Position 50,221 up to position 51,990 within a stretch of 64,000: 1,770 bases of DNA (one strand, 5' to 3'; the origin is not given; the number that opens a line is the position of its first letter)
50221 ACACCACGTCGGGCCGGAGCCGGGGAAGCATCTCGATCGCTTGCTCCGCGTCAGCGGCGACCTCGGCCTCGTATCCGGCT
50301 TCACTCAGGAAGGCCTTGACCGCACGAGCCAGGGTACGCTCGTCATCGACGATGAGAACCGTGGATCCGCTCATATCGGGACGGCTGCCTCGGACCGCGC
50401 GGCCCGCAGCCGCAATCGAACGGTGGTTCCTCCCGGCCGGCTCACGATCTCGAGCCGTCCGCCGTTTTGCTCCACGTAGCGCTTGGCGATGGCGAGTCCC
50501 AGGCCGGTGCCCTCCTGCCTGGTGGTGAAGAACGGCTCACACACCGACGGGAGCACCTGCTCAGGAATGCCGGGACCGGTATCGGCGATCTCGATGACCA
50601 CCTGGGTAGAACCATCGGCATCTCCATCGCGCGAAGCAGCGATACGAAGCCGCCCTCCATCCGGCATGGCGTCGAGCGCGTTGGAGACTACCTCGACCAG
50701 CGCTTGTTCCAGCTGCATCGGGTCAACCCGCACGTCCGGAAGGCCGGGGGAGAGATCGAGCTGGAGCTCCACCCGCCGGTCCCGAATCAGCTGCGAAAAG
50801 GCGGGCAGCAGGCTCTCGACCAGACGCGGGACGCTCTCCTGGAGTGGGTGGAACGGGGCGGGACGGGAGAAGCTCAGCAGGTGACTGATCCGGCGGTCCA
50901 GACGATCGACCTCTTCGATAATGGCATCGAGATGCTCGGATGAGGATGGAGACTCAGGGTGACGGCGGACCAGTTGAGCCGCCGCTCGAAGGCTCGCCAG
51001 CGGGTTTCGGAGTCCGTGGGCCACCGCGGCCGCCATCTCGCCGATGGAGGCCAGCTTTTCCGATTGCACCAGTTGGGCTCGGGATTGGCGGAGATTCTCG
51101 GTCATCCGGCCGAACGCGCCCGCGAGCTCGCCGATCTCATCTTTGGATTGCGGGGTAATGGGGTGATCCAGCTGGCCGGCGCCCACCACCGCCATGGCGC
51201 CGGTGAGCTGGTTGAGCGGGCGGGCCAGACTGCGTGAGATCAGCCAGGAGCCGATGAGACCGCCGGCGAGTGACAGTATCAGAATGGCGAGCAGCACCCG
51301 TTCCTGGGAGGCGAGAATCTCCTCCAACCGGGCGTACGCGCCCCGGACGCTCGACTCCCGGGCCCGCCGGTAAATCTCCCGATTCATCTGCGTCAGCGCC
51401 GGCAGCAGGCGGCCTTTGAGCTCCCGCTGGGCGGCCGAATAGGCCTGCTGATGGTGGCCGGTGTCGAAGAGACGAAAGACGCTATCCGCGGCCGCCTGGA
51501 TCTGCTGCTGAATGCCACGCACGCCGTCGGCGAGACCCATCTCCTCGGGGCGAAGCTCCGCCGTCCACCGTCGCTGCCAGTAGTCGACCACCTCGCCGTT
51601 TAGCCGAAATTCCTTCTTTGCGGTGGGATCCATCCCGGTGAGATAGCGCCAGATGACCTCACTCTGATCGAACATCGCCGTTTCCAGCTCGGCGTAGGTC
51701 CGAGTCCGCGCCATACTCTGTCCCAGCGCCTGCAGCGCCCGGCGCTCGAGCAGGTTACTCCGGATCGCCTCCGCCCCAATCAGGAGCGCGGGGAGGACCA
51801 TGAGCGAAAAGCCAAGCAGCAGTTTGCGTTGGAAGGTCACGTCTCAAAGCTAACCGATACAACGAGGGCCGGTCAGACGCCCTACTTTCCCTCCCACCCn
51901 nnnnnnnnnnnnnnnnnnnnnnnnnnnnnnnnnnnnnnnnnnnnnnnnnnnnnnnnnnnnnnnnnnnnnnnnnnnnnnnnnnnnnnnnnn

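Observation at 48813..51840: Near-consensus sigma-54 promoter in front of pqqA, directly downstream of a histidine kinase / NtrC-type activator pair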

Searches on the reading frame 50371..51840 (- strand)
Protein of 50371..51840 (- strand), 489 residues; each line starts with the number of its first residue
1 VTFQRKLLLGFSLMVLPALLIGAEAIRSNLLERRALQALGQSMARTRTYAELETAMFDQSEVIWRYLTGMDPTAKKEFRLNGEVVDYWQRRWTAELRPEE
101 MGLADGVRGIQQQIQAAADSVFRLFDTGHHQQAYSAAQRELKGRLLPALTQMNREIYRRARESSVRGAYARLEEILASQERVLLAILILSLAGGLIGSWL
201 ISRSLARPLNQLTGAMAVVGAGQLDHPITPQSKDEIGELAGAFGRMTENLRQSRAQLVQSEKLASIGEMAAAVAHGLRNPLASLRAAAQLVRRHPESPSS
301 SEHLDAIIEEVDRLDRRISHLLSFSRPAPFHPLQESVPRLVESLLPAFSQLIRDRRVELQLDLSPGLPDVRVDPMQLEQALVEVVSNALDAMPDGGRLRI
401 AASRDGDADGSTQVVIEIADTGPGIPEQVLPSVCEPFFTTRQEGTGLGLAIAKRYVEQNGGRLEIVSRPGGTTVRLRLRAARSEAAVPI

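Call 6: search_protein_families(library=pfam, proteins=[window:50371-51840:-])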
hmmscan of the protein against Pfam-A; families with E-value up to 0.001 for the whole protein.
window:50371-51840:- (489 aa): 4 families
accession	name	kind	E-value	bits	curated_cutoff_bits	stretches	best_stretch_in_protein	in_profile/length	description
PF02518.31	HATPase_c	-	2.6e-25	89.5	26.4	1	373-480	2-109/111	Histidine kinase-, DNA gyrase B-, and HSP90-like ATPase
PF00672.30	HAMP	-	8.9e-17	61.6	25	1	200-252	1-53/53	HAMP domain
PF00512.31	HisKA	-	2.9e-14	53.3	26.9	1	267-326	3-62/66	His Kinase A (phospho-acceptor) domain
PF13581.12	HATPase_c_2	-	1.4e-06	28.7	27.4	1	367-477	24-126/127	Histidine kinase-like ATPase domain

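Call 36: search_protein_families(library=ncbifam, proteins=[window:50371-51840:-], max_evalue=0.01)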
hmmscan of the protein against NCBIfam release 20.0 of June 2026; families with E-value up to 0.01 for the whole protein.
window:50371-51840:- (489 aa): 91 families (the best 25 are shown)
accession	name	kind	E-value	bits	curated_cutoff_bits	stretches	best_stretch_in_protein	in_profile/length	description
NF008468.0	PRK11360.1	equivalog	1.4e-66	225.2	646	1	251-484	381-612/616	two-component system sensor histidine kinase AtoS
NF007688.0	PRK10364.1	equivalog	5.4e-51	173.8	479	1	247-478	221-449/460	two-component system sensor histidine kinase ZraS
NF010411.0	PRK13837.1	equivalog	4.1e-38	130.9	647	1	253-478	437-673/828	two-component system VirA-like sensor kinase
NF008293.1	PRK11073.1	equivalog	5.3e-36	124.6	240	1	246-475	111-342/349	nitrogen regulation protein NR(II)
NF046026.1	HisKinCckACaul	equivalog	2.1e-35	122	1000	1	252-483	288-535/678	cell cycle histidine kinase CckA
NF008312.0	PRK11100.1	equivalog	4.6e-33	114.8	356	1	175-480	177-474/477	two-component system sensor histidine kinase CreC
NF033092.0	HK_WalK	equivalog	5.7e-33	114.3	725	2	269-478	375-592/594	cell wall metabolism sensor histidine kinase WalK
NF010076.0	PRK13557.1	subfamily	5.4e-32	110.9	631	1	251-483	148-397/540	histidine kinase famiy protein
NF046020.1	HisKinCckABruc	equivalog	1.6e-31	109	1000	1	238-478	452-705/868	cell cycle histidine kinase CckA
NF052574.1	HisKinEspCMyxo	equivalog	5.8e-31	107.4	1200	1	251-485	402-642/785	serine histidine kinase EspC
NF053867.1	SprKinKinDBac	equivalog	1.2e-30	106.4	775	1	252-480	273-497/500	sporulation kinase KinD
NF007004.0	PRK09467.1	equivalog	1.7e-29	103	415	1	181-479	160-435/440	two-component system sensor histidine kinase EnvZ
NF012163.2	BaeS_SmeS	equivalog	1.8e-29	103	500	1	177-477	160-455/457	sensor histidine kinase efflux regulator BaeS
NF041777.1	sens_FixL_Rhizob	equivalog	3e-29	102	850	1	249-483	245-484/485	sensor protein FixL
NF047794.1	HisKinPtgB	equivalog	3.3e-29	101.7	1000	2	247-467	423-641/656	two-component system sensor histidine kinase PgtB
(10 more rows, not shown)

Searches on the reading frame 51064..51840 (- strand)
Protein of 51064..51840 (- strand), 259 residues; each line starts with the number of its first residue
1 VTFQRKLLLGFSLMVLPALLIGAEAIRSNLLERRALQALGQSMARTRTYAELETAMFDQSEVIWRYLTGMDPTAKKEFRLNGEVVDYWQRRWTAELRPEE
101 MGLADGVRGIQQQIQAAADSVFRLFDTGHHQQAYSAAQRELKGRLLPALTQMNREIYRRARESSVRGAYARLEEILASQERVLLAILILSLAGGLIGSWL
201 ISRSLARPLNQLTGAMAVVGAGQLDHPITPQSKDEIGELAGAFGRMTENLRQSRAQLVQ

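Call 53: find_homologous_proteins(query=window:51064-51840:-, max_evalue=0.001)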
Query seq(259 aa) (259 aa): 301 proteins with E <= 0.001 among 5296 candidates; the best 120 are listed.
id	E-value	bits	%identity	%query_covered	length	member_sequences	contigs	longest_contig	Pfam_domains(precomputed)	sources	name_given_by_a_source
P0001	4.3e-126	437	80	100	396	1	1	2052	PF00672.31,PF00512.32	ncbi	-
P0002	2.2e-116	405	79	90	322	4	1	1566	PF00672.31,PF00512.32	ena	-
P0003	2.4e-116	405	86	84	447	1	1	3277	PF00672.31,PF02518.32,PF00512.32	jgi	jgi:signal transduction histidine kinase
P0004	2.5e-114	399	78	90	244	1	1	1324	PF00672.31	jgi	jgi:CHASE3 domain sensor protein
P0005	7.3e-114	397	72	100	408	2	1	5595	PF00672.31,PF00512.32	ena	-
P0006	5.0e-112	391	85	82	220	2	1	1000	-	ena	-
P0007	6.6e-112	391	72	99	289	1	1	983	PF00672.31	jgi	jgi:HAMP domain-containing protein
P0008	8.4e-112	390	73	100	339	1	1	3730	PF00672.31,PF00512.32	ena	-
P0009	2.5e-111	389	71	100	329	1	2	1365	PF00672.31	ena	-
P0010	1.6e-110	386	71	99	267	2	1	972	PF00672.31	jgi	jgi:HAMP domain-containing protein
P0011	1.8e-110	386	74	95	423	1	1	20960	PF00672.31,PF00512.32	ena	-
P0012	2.4e-110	386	74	95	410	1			PF00672.31,PF00512.32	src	-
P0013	3.2e-110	385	73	95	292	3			PF00672.31,PF00512.32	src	-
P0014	6.7e-110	384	87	79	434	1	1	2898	PF00672.31,PF02518.32,PF00512.32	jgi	-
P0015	8.0e-110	384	73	94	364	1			PF00672.31,PF00512.32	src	-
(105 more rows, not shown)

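Call 59: predict_structure(alignment_id=A2)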
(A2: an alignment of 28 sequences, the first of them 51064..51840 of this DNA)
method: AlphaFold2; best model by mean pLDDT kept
length: 259 residues; sequences in the alignment: 28
mean_pLDDT: 72.9   pTM: 0.51
mean pLDDT of the five models: 72.9, 72.6, 70.5, 67.2, 66.2
residues with pLDDT >= 90: 87; 70-90: 33; 50-70: 123; < 50: 16
segments of 3 or more residues with pLDDT < 50: 1-8
pLDDT, mean of each block of 10 residues (from residue 1): 45 51 51 55 74 92 90 90 94 87 93 95 94 96 94 87 62 56 64 66 59 59 61 57 64 60
secondary structure, 60 per line:
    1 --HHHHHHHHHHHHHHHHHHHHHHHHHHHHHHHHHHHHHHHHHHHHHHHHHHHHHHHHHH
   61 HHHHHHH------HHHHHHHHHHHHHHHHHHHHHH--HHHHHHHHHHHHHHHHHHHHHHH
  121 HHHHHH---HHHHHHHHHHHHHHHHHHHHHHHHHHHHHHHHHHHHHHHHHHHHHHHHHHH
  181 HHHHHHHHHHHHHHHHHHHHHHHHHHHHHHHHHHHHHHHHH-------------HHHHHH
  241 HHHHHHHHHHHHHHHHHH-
elements in order: H3-67 H74-95 H98-126 H130-221 H235-258

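Call 61: fold_search(model_id=the predicted structure, library=pdb)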
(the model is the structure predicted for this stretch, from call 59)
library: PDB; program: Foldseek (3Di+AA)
matches with E <= 10: 460; with E <= 0.001: 0
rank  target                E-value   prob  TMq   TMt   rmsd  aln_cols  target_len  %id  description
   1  8c5v_I                1.8e-03  1.00  0.36  0.23  10.5       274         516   16  Chemotaxis core signalling unit from E protein lysed E. coli cells (released 2023-09-13)
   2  9a65_A                6.3e-03  1.00  0.35  0.20  11.5       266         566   18  Integrative model of YVAQ-MCPB by crosslinking MS and deep learning (released 2024-09-18)
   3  5jgp                  8.6e-03  0.96  0.23  0.26  13.3       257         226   18  Crystal structure of the nitrate/nitrite sensor NarQ fragment bound with iodide ions (released 2017-05-31)
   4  5iji                  1.1e-02  0.97  0.26  0.28  13.2       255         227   18  Fragment of nitrate/nitrite sensor histidine kinase NarQ (WT) in symmetric holo state (released 2017-05-31)
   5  5xua_C                1.9e-02  1.00  0.41  0.70   3.2       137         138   13  The ligand-free dimer of chemoreceptor MCP2201 ligand binding domain (released 2018-06-27)
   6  5jeq                  2.4e-02  0.93  0.25  0.27  13.3       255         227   13  Fragment of nitrate/nitrite sensor histidine kinase NarQ (R50K) in symmetric apo state (released 2017-05-31)
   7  6yue                  3.0e-02  0.90  0.27  0.29  13.0       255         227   17  Fragment of nitrate/nitrite sensor histidine kinase NarQ (R50S variant) (released 2020-05-06)
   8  5jef_B                3.3e-02  0.82  0.24  0.26  14.6       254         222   17  Fragment of nitrate/nitrite sensor histidine kinase NarQ (WT) in asymmetric holo state (released 2017-05-31)
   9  5xua_G                3.7e-02  1.00  0.40  0.69   3.2       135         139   13  The ligand-free dimer of chemoreceptor MCP2201 ligand binding domain (released 2018-06-27)
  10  5xua_B                4.1e-02  1.00  0.40  0.70   3.3       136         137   13  The ligand-free dimer of chemoreceptor MCP2201 ligand binding domain (released 2018-06-27)
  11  6its_B                5.0e-02  1.00  0.43  0.70   3.4       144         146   14  The citrate-bound trimer of chemoreceptor MCP2201 ligand binding domain (released 2018-12-26)
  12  4k0d_A                5.3e-02  1.00  0.37  0.61   4.1       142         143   18  Periplasmic sensor domain of sensor histidine kinase, Adeh_2942 (released 2013-06-12)
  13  5xua_H                5.6e-02  1.00  0.40  0.71   3.0       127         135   12  The ligand-free dimer of chemoreceptor MCP2201 ligand binding domain (released 2018-06-27)
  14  4k0d_B                5.6e-02  1.00  0.42  0.69   3.4       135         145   17  Periplasmic sensor domain of sensor histidine kinase, Adeh_2942 (released 2013-06-12)
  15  5xua_A                6.2e-02  1.00  0.40  0.67   3.6       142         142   14  The ligand-free dimer of chemoreceptor MCP2201 ligand binding domain (released 2018-06-27)
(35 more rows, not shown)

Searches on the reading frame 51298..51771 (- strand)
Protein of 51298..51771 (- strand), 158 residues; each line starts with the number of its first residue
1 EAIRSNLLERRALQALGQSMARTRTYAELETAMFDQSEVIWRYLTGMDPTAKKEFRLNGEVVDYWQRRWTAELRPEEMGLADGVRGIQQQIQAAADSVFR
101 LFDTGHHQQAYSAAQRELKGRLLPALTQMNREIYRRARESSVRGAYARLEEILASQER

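Call 37: search_protein_families(library=pfam, proteins=[window:51298-51771:-], max_evalue=10)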
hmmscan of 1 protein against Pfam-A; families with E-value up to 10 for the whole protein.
seq(158 aa): 0 families
